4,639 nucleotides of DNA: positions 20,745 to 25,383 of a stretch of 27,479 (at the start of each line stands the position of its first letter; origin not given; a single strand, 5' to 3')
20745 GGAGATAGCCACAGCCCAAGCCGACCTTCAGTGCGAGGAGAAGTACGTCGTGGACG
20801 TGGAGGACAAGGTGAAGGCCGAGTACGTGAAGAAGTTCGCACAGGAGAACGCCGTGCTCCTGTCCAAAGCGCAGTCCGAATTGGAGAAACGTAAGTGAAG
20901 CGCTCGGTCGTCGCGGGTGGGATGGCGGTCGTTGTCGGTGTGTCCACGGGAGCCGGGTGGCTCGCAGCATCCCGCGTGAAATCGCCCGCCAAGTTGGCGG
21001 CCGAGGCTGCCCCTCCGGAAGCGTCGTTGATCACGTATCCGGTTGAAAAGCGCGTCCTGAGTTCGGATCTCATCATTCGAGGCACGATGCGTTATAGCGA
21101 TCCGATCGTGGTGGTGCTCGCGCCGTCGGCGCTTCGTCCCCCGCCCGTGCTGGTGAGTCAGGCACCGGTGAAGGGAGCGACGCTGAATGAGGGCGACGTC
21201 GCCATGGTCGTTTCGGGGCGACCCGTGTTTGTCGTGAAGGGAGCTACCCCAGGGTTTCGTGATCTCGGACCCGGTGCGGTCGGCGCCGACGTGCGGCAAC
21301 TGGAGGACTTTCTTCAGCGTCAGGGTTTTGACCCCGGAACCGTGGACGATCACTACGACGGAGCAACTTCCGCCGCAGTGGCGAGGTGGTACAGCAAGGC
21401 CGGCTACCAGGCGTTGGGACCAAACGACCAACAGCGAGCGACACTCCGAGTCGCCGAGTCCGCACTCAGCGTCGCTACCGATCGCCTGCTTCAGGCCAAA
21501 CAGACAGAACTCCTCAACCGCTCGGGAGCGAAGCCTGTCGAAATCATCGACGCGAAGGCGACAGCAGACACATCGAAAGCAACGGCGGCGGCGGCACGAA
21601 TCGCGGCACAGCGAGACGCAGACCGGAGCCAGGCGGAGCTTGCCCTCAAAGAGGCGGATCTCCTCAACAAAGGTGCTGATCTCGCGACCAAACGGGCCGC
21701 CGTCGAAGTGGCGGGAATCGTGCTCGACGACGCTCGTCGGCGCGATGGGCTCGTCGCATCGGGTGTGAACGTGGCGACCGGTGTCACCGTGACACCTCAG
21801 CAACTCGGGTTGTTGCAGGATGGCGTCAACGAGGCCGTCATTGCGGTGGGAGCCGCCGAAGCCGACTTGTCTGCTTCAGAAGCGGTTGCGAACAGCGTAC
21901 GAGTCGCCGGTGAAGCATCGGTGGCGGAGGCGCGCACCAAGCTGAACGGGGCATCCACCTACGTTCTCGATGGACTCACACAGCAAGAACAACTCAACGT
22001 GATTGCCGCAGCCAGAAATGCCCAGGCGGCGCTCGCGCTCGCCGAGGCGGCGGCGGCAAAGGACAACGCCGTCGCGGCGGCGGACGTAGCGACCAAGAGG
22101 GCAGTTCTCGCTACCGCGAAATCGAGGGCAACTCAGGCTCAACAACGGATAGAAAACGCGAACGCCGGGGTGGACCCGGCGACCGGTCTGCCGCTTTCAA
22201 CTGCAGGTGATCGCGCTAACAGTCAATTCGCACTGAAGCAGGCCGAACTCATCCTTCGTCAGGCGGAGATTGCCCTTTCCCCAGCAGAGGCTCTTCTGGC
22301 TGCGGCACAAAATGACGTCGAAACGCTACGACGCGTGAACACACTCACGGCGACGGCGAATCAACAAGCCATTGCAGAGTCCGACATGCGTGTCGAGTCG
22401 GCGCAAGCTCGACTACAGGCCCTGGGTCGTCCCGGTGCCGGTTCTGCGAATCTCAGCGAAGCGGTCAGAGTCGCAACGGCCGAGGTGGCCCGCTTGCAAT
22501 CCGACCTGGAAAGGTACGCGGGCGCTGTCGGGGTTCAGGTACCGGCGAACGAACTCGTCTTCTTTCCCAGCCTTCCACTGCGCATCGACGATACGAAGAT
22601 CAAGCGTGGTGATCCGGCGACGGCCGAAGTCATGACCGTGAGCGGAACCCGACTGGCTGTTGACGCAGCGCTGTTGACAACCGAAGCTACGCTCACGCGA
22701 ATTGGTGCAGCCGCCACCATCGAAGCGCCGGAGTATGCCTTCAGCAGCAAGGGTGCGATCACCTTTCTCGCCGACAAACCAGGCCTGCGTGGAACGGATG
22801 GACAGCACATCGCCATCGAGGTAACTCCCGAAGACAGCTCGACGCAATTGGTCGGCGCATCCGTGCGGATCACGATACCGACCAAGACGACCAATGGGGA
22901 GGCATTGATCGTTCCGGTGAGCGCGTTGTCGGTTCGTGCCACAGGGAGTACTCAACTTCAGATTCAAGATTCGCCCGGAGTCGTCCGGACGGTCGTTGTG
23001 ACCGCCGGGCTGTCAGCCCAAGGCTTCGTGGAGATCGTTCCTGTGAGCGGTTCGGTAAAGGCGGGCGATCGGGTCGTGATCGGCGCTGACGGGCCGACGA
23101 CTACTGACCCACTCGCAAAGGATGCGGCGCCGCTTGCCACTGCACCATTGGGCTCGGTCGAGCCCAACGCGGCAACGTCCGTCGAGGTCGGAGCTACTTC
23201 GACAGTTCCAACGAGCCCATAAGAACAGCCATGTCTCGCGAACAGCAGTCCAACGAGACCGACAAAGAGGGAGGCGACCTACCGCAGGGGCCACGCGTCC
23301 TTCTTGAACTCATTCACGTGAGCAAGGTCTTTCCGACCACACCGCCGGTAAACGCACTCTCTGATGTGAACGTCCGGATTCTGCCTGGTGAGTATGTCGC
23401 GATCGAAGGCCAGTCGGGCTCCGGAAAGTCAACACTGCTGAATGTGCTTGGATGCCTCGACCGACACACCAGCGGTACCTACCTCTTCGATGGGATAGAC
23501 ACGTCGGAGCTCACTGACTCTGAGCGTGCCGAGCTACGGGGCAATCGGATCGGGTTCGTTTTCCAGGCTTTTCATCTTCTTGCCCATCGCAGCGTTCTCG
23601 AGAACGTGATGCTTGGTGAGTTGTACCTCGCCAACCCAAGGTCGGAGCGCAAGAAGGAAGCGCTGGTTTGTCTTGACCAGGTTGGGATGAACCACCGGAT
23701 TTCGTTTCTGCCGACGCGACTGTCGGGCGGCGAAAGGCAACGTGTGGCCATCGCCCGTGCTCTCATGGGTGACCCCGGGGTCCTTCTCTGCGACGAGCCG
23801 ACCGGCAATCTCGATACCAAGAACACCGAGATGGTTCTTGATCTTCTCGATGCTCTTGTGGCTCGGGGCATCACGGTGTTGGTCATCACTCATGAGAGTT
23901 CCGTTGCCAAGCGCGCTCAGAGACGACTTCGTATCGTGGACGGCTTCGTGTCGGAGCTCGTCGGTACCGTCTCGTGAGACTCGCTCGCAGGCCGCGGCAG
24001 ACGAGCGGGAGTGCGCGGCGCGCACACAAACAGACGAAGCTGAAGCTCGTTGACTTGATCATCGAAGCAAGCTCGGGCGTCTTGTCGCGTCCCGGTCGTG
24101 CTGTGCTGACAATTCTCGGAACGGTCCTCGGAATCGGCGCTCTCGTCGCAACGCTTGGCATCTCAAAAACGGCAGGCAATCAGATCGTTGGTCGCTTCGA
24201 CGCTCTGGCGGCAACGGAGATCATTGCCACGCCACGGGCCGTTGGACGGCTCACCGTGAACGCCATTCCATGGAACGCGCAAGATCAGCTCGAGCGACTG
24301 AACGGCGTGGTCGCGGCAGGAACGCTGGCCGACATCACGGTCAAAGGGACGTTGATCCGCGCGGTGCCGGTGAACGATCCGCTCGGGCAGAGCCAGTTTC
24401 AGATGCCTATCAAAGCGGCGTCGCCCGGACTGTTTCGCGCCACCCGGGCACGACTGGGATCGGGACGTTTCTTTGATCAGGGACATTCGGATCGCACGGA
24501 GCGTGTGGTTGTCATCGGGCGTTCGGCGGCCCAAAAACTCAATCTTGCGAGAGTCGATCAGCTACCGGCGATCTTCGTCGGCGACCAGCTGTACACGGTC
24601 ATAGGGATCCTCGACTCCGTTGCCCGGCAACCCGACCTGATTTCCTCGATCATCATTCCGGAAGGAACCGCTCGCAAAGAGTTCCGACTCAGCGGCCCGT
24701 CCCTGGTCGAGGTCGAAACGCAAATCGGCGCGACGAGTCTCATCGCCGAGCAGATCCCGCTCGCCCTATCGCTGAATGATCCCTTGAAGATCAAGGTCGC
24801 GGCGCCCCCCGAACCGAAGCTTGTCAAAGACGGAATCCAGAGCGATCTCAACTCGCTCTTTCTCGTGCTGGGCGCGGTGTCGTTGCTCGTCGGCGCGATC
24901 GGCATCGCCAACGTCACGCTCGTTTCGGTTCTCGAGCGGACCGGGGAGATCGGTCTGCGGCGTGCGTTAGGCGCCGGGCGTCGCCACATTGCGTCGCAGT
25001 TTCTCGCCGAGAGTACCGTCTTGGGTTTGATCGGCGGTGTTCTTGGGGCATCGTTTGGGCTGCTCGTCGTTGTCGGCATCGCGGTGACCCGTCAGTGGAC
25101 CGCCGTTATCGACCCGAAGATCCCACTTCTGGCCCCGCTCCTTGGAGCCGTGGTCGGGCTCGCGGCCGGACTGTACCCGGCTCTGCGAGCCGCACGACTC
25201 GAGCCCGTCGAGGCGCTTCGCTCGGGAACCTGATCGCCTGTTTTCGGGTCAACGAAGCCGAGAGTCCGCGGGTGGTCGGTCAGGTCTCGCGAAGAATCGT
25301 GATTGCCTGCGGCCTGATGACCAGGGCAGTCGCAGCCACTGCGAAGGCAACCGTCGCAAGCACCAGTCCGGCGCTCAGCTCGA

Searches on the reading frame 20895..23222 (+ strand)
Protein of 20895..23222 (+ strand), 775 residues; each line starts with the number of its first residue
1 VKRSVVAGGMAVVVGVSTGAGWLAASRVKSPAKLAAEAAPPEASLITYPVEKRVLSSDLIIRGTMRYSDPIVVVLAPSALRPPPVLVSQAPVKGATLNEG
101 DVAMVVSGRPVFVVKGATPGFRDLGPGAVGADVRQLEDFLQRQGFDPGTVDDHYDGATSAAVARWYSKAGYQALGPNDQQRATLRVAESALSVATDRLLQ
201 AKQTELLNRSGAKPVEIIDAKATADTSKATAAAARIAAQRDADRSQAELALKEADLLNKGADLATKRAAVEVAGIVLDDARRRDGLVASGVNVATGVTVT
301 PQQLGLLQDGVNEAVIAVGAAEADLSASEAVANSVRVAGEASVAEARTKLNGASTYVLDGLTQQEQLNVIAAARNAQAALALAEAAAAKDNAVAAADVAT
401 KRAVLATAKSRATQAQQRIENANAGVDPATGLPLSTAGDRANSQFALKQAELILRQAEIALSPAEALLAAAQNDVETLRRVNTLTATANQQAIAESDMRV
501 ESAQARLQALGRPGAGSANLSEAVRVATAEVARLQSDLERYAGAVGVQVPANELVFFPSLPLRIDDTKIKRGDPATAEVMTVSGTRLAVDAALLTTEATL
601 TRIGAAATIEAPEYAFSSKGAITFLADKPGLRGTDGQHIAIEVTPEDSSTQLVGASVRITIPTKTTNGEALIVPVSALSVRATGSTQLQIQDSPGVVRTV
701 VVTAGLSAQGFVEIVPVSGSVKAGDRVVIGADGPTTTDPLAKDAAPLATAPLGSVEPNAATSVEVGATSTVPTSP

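Call 65: search_protein_families(library=pfam, proteins=[window:20895-23222:+], max_evalue=0.001)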
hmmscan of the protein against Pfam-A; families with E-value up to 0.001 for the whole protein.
window:20895-23222:+ (775 aa): 1 family
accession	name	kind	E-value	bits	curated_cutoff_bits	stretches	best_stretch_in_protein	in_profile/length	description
PF01471.23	PG_binding_1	-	2.9e-07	31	23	1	130-165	2-37/57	Putative peptidoglycan binding domain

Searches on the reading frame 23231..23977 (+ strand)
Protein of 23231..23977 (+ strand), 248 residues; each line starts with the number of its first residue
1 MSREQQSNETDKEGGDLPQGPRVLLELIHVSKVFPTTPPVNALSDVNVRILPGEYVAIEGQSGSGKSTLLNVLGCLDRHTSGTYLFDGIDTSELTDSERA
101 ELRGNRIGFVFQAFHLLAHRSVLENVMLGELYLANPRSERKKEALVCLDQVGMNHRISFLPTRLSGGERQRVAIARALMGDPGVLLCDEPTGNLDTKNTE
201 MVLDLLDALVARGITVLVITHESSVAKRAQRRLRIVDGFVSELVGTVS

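Call 65: search_protein_families(library=pfam, proteins=[window:23231-23977:+], max_evalue=0.001)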
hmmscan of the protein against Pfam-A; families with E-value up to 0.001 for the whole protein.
window:23231-23977:+ (248 aa): 3 families
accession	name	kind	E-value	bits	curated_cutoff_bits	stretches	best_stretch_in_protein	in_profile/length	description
PF00005.33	ABC_tran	-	3.4e-31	109.1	25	1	43-191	1-136/137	ABC transporter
PF13304.12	AAA_21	-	5.4e-06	27.1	27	0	142-223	220-300/304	AAA domain, putative AbiEii toxin, Type IV TA system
PF02463.25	SMC_N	-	9.2e-06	25.7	40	1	55-235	26-211/220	RecF/RecN/SMC N terminal domain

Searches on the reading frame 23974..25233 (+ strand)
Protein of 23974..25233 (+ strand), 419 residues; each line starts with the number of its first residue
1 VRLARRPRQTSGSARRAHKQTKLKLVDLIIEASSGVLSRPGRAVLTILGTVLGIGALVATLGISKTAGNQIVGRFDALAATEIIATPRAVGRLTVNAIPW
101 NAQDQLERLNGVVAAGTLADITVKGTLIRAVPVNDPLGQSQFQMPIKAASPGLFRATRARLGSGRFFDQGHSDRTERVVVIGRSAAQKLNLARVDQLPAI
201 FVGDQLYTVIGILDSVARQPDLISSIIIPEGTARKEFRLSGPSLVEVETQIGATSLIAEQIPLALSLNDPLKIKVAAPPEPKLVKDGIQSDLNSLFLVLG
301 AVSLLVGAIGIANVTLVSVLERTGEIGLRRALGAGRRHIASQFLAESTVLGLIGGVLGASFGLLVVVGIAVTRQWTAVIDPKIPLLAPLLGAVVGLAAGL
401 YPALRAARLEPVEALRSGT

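Call 65: search_protein_families(library=pfam, proteins=[window:23974-25233:+], max_evalue=0.001)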
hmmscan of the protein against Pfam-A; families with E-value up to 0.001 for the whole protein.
window:23974-25233:+ (419 aa): 2 families
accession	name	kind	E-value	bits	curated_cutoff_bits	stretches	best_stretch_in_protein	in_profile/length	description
PF02687.27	FtsX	-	5.4e-18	65.6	25.5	1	298-411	2-120/120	FtsX-like permease C-terminal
PF12704.14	MacB_PCD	-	4.7e-16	60.1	27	1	44-237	2-180/207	MacB-like periplasmic core domain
